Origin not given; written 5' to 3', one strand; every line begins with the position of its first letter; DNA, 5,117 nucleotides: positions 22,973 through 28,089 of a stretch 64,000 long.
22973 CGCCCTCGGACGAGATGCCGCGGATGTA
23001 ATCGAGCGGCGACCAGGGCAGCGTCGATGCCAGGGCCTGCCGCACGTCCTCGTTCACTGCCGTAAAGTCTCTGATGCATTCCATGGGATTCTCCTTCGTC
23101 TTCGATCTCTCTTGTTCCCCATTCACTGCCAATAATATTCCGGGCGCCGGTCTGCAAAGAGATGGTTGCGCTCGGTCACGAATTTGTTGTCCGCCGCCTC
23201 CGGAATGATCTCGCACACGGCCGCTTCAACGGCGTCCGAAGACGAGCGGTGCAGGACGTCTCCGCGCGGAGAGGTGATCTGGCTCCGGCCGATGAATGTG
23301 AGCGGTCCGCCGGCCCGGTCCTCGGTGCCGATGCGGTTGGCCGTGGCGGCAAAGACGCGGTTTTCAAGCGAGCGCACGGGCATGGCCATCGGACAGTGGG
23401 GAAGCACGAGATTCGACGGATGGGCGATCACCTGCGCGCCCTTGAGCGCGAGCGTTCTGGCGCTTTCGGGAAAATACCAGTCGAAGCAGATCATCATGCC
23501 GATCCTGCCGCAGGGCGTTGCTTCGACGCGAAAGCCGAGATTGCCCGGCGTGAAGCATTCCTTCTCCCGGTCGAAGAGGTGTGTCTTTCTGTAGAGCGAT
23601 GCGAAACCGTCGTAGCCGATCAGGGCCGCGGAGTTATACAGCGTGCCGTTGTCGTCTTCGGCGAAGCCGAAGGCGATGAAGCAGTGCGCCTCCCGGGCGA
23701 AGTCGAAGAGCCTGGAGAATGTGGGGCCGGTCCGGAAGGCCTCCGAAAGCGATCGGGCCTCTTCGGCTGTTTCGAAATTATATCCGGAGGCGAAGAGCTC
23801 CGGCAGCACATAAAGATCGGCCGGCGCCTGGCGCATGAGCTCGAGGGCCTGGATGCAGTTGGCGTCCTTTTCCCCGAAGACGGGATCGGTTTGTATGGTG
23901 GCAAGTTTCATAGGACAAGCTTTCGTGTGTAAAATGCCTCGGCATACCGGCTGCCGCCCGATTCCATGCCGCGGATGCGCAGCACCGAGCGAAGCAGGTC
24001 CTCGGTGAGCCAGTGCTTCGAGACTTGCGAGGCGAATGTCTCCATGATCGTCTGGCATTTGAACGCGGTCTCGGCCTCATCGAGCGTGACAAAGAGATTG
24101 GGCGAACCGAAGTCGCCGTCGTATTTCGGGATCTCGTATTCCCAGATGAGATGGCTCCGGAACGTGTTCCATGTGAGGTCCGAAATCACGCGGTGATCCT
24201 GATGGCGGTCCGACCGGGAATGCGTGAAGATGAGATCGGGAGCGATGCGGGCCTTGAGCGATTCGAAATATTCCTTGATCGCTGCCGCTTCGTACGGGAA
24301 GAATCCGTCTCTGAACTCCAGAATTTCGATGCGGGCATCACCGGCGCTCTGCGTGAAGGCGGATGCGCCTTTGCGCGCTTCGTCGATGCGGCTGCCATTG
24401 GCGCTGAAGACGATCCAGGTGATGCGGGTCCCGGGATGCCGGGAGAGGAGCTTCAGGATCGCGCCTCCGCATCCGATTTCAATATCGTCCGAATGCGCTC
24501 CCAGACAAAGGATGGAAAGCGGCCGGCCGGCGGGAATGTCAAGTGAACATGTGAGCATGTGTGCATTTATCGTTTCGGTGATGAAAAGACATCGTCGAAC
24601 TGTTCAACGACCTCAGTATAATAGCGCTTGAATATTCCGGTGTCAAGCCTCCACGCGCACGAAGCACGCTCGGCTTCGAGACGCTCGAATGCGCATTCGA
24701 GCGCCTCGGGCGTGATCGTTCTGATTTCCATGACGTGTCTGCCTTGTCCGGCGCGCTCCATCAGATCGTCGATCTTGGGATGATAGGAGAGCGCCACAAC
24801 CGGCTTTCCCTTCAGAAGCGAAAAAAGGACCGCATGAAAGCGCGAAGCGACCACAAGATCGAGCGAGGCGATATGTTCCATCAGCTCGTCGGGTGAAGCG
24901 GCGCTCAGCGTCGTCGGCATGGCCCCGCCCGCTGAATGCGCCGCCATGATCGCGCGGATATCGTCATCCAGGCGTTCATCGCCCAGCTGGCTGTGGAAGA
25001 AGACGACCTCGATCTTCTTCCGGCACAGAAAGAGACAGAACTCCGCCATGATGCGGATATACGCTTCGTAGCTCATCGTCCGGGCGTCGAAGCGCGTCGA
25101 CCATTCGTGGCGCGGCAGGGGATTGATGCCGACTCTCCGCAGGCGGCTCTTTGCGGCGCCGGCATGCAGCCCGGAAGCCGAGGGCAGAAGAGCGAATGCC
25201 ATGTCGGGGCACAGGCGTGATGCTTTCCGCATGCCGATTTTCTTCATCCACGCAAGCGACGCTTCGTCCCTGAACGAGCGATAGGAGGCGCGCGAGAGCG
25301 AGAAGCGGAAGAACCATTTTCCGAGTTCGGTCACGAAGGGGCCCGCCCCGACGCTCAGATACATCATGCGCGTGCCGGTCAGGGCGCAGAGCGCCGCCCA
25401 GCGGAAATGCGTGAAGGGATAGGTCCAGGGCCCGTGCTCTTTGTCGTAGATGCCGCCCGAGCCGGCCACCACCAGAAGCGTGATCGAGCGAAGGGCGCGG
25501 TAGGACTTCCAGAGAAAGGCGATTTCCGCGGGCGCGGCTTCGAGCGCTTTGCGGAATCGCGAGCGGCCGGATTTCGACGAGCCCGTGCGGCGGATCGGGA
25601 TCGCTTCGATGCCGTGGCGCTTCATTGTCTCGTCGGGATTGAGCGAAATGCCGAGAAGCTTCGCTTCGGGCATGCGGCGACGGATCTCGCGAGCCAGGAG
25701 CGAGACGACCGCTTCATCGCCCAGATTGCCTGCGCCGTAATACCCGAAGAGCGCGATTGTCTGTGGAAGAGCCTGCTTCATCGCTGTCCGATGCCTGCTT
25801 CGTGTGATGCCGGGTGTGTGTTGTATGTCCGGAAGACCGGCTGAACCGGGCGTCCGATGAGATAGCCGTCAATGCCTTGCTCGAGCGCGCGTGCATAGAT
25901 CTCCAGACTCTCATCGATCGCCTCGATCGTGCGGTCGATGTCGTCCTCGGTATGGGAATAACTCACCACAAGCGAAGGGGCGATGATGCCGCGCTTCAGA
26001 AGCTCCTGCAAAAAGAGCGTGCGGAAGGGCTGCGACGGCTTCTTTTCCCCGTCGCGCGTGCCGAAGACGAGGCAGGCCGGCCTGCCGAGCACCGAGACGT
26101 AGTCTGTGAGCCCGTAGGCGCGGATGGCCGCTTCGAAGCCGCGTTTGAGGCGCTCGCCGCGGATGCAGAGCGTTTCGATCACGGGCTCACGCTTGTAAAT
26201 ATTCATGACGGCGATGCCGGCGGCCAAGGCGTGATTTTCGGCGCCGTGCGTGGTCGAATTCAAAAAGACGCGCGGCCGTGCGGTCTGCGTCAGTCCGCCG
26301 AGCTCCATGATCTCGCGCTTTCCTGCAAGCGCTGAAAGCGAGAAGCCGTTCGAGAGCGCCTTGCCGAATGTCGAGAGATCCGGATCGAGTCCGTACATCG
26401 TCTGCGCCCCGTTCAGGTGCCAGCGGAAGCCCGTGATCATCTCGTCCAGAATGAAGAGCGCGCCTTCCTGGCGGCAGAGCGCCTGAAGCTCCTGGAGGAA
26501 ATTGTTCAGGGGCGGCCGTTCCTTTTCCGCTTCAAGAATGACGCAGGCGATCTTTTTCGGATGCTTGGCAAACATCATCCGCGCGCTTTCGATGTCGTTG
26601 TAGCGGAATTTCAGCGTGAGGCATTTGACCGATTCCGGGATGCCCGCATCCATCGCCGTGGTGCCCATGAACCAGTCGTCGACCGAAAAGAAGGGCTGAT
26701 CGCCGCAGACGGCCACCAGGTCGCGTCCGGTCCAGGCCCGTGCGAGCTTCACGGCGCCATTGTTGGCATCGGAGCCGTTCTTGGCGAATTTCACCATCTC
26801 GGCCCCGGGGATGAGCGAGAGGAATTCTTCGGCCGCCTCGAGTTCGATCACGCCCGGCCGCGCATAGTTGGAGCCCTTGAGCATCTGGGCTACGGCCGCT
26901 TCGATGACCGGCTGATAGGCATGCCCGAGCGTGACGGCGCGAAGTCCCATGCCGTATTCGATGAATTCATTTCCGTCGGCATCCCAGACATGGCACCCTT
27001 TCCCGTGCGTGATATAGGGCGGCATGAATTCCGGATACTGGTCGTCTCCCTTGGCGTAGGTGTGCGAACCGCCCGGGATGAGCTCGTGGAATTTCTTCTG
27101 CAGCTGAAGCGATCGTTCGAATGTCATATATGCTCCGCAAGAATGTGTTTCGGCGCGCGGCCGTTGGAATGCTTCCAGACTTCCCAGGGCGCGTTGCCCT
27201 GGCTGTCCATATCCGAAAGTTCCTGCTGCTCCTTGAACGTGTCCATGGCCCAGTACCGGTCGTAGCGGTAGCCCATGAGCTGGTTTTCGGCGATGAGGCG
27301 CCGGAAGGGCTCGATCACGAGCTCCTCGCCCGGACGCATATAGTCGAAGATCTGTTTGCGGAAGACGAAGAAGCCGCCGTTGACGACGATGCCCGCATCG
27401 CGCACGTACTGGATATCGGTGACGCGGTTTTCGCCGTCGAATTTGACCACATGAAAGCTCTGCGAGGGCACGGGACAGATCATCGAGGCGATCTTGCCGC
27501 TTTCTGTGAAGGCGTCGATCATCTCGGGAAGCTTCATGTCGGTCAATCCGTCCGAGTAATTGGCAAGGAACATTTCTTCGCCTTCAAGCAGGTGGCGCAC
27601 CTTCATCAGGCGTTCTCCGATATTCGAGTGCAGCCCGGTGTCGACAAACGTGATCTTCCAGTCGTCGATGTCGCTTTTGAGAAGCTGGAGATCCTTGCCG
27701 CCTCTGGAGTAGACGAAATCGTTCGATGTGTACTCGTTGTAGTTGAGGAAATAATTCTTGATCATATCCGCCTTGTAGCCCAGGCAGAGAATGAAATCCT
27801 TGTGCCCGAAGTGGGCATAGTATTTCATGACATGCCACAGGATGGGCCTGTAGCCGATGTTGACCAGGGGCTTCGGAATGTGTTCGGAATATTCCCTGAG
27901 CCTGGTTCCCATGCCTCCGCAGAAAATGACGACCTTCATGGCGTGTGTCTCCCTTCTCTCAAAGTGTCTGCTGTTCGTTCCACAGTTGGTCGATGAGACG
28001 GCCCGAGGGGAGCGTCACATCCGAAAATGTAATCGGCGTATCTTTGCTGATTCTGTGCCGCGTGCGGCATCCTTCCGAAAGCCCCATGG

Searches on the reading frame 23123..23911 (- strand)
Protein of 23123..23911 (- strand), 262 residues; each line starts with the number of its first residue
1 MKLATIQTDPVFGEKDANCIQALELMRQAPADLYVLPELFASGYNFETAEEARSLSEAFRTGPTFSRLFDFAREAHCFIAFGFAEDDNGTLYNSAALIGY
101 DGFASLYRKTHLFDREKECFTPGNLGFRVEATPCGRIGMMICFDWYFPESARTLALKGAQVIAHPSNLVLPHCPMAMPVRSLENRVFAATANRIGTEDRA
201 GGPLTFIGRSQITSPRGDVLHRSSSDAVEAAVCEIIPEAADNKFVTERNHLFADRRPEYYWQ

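Call 33: search_protein_families(library=pfam, proteins=[window:23123-23911:-], max_evalue=0.001)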
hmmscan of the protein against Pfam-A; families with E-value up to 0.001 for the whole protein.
window:23123-23911:- (262 aa): 1 family
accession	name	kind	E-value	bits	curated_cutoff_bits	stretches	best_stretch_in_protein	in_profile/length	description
PF00795.27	CN_hydrolase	-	6.4e-43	147.4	23.2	1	2-226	1-237/256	Carbon-nitrogen hydrolase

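Call 62: search_protein_families(library=ncbifam, proteins=[window:23123-23911:-], max_evalue=0.00001)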
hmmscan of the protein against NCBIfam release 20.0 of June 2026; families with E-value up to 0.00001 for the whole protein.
window:23123-23911:- (262 aa): 10 families
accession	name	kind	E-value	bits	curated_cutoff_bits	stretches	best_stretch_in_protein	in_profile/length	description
NF040852.1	nitrile_Arch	equivalog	1.2e-87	293.4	500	1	1-261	1-261/262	nitrilase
TIGR03381.1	agmatine_aguB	equivalog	8.5e-38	130.3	410.25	1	2-260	2-276/279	N-carbamoylputrescine amidase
NF009803.0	PRK13287.1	equivalog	2.4e-16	59.4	406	1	29-242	51-264/333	formamidase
NF007757.0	PRK10438.1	equivalog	1.5e-14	53.9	249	1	2-225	5-222/256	amidohydrolase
NF010588.0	PRK13981.1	equivalog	1.8e-14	53.1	479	1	1-235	5-244/546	NAD+ synthase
NF033621.1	de_GSH_amidase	exception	1e-12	48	355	1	14-225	15-226/260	deaminated glutathione amidase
TIGR00546.1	lnt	equivalog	3.2e-12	46.3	132.9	0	118-167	300-349/395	apolipoprotein N-acyltransferase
NF043013.1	DeGluthAmidYersProt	equivalog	2.7e-09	36.6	500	1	48-235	49-250/278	deaminated glutathione amidase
TIGR04048.1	nitrile_sll0784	equivalog_domain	4.3e-08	32.5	502.6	1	2-160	4-177/301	Nit6803 family nitrilase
NF009802.0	PRK13286.1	equivalog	1.2e-06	27.7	427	1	32-234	53-257/345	aliphatic amidase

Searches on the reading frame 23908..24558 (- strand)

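Call 33: search_protein_families(library=pfam, proteins=[window:23908-24558:-], max_evalue=0.001)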
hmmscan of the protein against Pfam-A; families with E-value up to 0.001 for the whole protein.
window:23908-24558:- (216 aa): 1 family
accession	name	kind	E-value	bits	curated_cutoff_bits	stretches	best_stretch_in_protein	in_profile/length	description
PF02585.22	PIG-L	-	1.9e-14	54.7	28.2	1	17-131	1-127/129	GlcNAc-PI de-N-acetylase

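Call 62: search_protein_families(library=ncbifam, proteins=[window:23908-24558:-], max_evalue=0.00001)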
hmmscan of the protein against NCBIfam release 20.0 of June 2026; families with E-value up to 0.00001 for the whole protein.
window:23908-24558:- (216 aa): 1 family
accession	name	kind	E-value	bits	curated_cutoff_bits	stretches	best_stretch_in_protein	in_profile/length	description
TIGR04001.1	thiol_BshB1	equivalog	3.2e-16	59.7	182.5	1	14-132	2-121/226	bacillithiol biosynthesis deacetylase BshB1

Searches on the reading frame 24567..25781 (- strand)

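Call 33: search_protein_families(library=pfam, proteins=[window:24567-25781:-], max_evalue=0.001)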
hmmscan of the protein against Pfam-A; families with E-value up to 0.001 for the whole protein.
window:24567-25781:- (404 aa): 1 family
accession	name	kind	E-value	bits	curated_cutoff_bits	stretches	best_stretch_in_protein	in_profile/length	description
PF04230.19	PS_pyruv_trans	-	9e-39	134.5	25.3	1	19-335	1-280/280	Polysaccharide pyruvyl transferase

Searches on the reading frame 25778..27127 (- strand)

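Call 33: search_protein_families(library=pfam, proteins=[window:25778-27127:-], max_evalue=0.001)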
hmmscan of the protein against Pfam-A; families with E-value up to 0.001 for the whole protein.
window:25778-27127:- (449 aa): 1 family
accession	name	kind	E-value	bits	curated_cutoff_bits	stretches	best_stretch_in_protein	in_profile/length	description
PF00202.27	Aminotran_3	-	2.3e-36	125.8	30.5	1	37-382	11-370/403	Aminotransferase class-III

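Call 62: search_protein_families(library=ncbifam, proteins=[window:25778-27127:-], max_evalue=0.00001)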
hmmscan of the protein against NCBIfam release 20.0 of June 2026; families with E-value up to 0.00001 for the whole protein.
window:25778-27127:- (449 aa): 67 families (the best 25 are shown)
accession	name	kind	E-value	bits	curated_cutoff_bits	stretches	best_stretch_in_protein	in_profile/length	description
NF004856.0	PRK06209.1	equivalog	1.2e-215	716.3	486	1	2-442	7-447/450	glutamate-1-semialdehyde 2,1-aminomutase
NF000818.0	PRK00062.1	subfamily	3.4e-67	227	398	1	3-409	3-425/429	glutamate-1-semialdehyde 2,1-aminomutase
TIGR00713.1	hemL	equivalog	1.9e-64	217.9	527.3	1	11-409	7-421/423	glutamate-1-semialdehyde 2,1-aminomutase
NF041362.1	GntE_guanitoxin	equivalog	7.5e-61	206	525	1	3-401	5-426/426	guanitoxin biosynthesis PLP-dependent transaminase GntE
NF009055.0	PRK12389.1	equivalog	4.6e-53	180.4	637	1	1-409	1-426/431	glutamate-1-semialdehyde 2,1-aminomutase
NF005993.0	PRK08117.1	subfamily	8.4e-33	113.6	574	2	180-382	193-392/433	aspartate aminotransferase family protein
NF001864.0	PRK00615.1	equivalog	5.9e-31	107.5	706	1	33-354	33-362/433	glutamate-1-semialdehyde aminotransferase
TIGR00707.1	argD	subfamily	9.6e-31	106.9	410.05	1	38-339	12-314/381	acetylornithine/succinylornithine family transaminase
NF006368.0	PRK08593.1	equivalog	3.8e-30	104.9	570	2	184-416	199-430/448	aspartate aminotransferase family protein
NF002797.0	PRK02936.1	equivalog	8.1e-29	100.5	496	1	39-339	15-311/385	acetylornithine transaminase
NF002874.0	PRK03244.1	equivalog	3.2e-28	98.6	457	1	38-334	28-322/399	acetylornithine transaminase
NF005453.0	PRK07046.1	subfamily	1e-27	96.9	425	1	31-408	53-448/453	transaminase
NF004426.0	PRK05769.1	equivalog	1.3e-26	93.4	552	2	206-383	239-405/441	acetyl ornithine aminotransferase family protein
NF005985.0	PRK08088.1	equivalog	7.5e-25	87.5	713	1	36-385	24-389/426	4-aminobutyrate--2-oxoglutarate transaminase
NF004718.0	PRK06062.1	subfamily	1.1e-24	86.8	472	2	34-138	37-144/454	hypothetical protein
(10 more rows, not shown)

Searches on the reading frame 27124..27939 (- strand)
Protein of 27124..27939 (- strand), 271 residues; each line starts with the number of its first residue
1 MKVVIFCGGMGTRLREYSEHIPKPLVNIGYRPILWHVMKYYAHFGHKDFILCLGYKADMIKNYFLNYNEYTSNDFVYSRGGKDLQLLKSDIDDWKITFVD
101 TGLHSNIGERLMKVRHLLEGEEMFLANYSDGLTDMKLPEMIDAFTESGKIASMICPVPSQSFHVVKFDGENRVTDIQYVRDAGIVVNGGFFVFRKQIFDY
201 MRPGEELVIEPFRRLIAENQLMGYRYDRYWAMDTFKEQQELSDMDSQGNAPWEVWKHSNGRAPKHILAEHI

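Call 33: search_protein_families(library=pfam, proteins=[window:27124-27939:-], max_evalue=0.001)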
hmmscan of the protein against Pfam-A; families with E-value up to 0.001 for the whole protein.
window:27124-27939:- (271 aa): 1 family
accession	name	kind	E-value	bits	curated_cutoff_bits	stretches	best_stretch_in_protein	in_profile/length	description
PF00483.29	NTP_transferase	-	1.3e-12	48.3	21.2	1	2-201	1-188/245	Nucleotidyl transferase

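Call 62: search_protein_families(library=ncbifam, proteins=[window:27124-27939:-], max_evalue=0.00001)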
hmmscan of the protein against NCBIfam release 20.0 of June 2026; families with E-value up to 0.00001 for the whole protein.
window:27124-27939:- (271 aa): 10 families
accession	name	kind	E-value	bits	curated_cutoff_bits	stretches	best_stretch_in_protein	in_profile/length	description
TIGR02623.1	G1P_cyt_trans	equivalog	3.3e-62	210.2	300.25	1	1-255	1-255/255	glucose-1-phosphate cytidylyltransferase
TIGR03992.1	Arch_glmU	subfamily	3.7e-17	62.3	292.1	1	1-69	1-69/393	bifunctional sugar-1-phosphate nucleotidylyltransferase/acetyltransferase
NF049965.1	GlMnHpPGnyltfHddC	equivalog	1.3e-16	60.9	300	1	1-78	1-76/221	D-glycero-D-manno-heptose 1-phosphate guanosyltransferase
NF045761.1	NAMPUrTaseMurU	equivalog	6.2e-14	52.4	250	1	1-84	1-83/226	N-acetylmuramate alpha-1-phosphate uridylyltransferase MurU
NF052502.1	man1P_GTase_Rv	exception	7.9e-14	51.3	440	1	2-68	2-68/352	mannose-1-phosphate guanylyltransferase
NF041313.1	UDPGP_AglF_Halo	equivalog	1.6e-13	50.7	400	1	1-65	1-65/234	UTP--glucose-1-phosphate uridylyltransferase AglF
TIGR01099.1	galU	equivalog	1.1e-08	35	326.8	1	1-161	2-163/261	UTP--glucose-1-phosphate uridylyltransferase GalU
TIGR01208.1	rmlA_long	equivalog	1.4e-08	34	320.25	1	2-69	1-69/353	glucose-1-phosphate thymidylyltransferase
NF041135.1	IPPtranDIPPsyn_Thcocales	equivalog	3.8e-07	29.4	580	1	1-70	1-66/419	bifunctional L-myo-inositol-1-phosphate cytidylyltransferase/CDP-L-myo-inositol myo-inositolphosphotransferase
TIGR01173.1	glmU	equivalog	2.5e-06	26.6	366.85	1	1-68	1-65/452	bifunctional UDP-N-acetylglucosamine diphosphorylase/glucosamine-1-phosphate N-acetyltransferase GlmU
